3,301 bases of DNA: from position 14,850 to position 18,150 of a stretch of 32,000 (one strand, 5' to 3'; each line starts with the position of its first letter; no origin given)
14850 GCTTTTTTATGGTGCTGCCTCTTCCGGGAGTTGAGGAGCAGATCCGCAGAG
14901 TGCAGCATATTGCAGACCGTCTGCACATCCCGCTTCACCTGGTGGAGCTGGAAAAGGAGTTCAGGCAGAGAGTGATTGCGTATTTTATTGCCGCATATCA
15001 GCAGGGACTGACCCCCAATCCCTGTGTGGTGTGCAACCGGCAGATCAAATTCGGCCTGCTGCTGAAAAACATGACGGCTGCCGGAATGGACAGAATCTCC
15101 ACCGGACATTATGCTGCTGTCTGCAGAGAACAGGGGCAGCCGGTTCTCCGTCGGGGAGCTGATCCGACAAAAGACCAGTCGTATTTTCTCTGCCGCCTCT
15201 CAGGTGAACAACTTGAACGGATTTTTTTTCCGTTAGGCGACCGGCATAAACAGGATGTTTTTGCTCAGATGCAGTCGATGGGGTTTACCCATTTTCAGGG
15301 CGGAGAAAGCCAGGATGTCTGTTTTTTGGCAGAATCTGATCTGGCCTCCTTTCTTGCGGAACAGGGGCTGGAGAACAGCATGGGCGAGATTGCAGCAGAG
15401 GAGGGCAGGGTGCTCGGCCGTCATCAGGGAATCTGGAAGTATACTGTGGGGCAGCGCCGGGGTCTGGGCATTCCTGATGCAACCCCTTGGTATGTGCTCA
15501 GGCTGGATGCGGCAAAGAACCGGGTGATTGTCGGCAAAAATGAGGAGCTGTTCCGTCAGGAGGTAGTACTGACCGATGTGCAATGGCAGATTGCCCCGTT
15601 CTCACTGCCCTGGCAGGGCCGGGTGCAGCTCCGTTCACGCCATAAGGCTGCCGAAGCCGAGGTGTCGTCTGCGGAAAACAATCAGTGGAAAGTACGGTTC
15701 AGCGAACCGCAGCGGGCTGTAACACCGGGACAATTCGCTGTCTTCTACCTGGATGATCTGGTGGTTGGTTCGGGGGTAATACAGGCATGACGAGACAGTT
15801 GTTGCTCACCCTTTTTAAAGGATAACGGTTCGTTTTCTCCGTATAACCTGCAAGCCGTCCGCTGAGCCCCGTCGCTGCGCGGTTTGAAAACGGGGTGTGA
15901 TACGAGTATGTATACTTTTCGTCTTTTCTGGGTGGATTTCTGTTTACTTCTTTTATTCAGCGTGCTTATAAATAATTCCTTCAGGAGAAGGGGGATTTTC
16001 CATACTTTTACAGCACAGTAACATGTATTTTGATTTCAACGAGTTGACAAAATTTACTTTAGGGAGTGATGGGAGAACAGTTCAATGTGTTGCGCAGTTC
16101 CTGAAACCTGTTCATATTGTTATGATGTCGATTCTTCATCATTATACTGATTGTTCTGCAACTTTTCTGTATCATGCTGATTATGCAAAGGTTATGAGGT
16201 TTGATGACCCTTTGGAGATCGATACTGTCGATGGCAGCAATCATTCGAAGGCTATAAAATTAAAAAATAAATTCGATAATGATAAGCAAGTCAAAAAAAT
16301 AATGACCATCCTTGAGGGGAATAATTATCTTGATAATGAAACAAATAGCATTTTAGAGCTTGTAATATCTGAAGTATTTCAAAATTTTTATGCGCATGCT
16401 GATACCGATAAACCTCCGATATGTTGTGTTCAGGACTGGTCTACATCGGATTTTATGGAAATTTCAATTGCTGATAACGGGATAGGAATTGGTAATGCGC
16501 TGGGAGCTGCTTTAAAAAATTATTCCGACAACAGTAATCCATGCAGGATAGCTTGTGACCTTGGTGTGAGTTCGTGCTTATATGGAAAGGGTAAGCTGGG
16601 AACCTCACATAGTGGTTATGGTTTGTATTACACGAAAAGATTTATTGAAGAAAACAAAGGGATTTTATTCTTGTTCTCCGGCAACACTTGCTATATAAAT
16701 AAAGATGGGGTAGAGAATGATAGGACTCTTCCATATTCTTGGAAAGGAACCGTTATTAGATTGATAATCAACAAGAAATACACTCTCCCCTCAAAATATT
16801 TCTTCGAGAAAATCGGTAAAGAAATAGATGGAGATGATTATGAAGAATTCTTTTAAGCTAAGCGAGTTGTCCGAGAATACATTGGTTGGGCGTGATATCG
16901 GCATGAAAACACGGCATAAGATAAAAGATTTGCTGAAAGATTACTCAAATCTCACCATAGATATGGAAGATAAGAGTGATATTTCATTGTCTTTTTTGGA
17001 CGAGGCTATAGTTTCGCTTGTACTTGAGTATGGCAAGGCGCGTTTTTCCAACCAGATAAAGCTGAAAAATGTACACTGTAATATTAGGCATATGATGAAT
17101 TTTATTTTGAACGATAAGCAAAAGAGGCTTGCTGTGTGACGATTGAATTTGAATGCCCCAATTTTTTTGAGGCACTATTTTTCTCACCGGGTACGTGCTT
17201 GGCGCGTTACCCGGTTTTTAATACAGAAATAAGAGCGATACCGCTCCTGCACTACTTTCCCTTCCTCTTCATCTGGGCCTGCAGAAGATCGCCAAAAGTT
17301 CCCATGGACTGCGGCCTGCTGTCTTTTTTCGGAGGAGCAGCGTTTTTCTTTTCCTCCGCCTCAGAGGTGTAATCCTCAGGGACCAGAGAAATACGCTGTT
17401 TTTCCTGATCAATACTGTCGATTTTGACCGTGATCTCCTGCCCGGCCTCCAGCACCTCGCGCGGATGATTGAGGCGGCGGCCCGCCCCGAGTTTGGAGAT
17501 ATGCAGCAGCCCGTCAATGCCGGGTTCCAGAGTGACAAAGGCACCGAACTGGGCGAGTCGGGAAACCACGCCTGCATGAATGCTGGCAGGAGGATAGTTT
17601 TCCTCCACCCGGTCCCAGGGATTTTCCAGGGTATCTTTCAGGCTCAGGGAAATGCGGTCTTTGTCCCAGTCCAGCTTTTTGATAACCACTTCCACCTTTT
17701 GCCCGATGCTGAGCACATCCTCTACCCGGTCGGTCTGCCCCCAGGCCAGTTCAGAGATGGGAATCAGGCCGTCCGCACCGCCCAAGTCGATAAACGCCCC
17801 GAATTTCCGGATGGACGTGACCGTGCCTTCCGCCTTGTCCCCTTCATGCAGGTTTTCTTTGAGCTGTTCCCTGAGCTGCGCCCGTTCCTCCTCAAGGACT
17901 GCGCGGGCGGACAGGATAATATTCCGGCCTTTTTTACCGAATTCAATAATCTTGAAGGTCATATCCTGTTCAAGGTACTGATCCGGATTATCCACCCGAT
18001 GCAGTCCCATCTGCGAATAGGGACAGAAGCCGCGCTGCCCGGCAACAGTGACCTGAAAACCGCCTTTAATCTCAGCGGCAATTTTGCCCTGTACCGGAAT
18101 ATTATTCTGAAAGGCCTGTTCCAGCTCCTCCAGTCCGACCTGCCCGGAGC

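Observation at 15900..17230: AT-rich 1.3-kb islet with an orphan GHKL ATPase + STAS-like (DUF4325-type) overlapping gene pair: candidate undescribed two-gene partner-switch or conflict module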

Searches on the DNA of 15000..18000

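Call 49: search_rna_families(source=window, start=15000, end=18000, threshold=evalue, max_evalue=1)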
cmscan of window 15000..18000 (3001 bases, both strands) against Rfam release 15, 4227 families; matches with E-value up to 1: 0.
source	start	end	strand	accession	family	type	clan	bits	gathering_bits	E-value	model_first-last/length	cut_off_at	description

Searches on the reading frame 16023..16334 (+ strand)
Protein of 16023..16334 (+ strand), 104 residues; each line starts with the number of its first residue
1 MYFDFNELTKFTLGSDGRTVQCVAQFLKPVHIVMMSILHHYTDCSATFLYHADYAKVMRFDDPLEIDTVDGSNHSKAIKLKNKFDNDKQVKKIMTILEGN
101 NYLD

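Call 68: search_solved_structures(query=A4, max_evalue=10, show_alignments=3)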
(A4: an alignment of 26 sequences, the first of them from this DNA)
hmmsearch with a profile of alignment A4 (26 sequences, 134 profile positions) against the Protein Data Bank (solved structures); distinct sequences matched with E-value up to 10: 12.
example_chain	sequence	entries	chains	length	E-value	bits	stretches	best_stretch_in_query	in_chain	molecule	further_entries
1th8_B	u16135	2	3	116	0.0017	21.7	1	5-69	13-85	Anti-sigma F factor antagonist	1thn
1tid_B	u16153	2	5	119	0.0032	20.8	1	5-69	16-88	Anti-sigma F factor antagonist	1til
7sun_A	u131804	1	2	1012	0.011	19.1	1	14-61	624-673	Prestin, Enhanced Yellow Fluorescent Protein chimera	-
1auz_A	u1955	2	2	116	0.011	19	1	5-64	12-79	SPOIIAA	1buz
1sbo_A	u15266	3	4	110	0.017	18.4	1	17-73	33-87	Putative anti-sigma factor antagonist TM1442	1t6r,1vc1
7s8x_A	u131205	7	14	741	0.12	15.8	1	6-61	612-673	Prestin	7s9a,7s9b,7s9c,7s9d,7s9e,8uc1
2een_A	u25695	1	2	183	0.14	15.5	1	62-129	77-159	Hypothetical protein PH1819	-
4hyl_A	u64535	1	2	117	0.27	14.6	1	8-61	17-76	Stage II sporulation protein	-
5ezb_A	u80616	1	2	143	0.44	13.9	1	26-86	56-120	Chicken prestin STAS domain,Chicken prestin STAS domain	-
3llo_A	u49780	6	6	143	0.66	13.3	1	20-61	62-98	Prestin | Prestin,Rat prestin STAS domain | Prestin,Prestin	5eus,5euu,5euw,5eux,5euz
4qtp_A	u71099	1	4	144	2.4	11.5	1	26-58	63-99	Anti-sigma factor antagonist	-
8ih8_A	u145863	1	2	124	2.4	11.5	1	19-57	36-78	Anti-sigma-F factor antagonist RsfB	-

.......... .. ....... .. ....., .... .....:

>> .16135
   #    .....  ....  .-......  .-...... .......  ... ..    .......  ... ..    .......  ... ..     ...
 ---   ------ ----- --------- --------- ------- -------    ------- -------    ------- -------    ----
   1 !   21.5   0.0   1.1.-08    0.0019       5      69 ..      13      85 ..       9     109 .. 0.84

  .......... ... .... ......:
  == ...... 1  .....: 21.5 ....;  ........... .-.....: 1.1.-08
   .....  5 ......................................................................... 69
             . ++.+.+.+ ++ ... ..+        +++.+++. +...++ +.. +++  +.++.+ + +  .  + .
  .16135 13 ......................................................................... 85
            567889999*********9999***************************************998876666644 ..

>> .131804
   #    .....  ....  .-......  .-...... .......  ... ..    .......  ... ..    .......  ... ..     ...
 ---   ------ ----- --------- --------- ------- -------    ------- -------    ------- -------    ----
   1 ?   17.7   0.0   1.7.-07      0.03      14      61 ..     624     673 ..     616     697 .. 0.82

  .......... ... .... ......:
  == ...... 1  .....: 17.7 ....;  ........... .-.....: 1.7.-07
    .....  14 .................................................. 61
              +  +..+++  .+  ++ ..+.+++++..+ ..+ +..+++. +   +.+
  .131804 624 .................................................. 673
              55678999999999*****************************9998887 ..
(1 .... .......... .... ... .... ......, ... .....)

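Call 69: search_protein_families(library=pfam, alignment_id=A4, max_evalue=1)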
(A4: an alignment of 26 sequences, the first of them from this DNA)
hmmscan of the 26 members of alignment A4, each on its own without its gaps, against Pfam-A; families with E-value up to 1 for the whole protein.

A. member 1, seq(104 aa): 1 family
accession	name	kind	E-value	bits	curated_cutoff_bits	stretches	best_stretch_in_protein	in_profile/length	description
PF25302.1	NADase_transloc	-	0.038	14.6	27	1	4-102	31-135/146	NAD glycohydrolase translocation F5/8 type C domain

B. families by the number of members that match (of 26 scanned): 13 families
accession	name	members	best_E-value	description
PF01740.26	STAS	6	0.00037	STAS domain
PF13466.11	STAS_2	5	2.2e-05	STAS domain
PF07426.16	Dynactin_p22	1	0.014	Dynactin subunit p22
PF25302.1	NADase_transloc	1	0.038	NAD glycohydrolase translocation F5/8 type C domain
PF18472.7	HP1451_C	1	0.041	HP1451 C-terminal domain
PF09750.14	DRY_EERY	1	0.042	Alternative splicing regulator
PF07572.17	BCNT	1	0.057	Bucentaur or craniofacial development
PF16347.10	SGSH_C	1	0.074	N-sulphoglucosamine sulphohydrolase, C-terminal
PF12755.13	Vac14_Fab1_bd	1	0.086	Vacuolar 14 Fab1-binding region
PF06385.17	Baculo_LEF-11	1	0.1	Baculovirus LEF-11 protein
PF03028.21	Dynein_heavy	1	0.19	Dynein heavy chain region D6 P-loop domain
PF08358.15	Flexi_CP_N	1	0.2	Carlavirus coat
PF21371.2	Apc5_N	1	0.21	Anaphase-promoting complex subunit 5, N-terminal domain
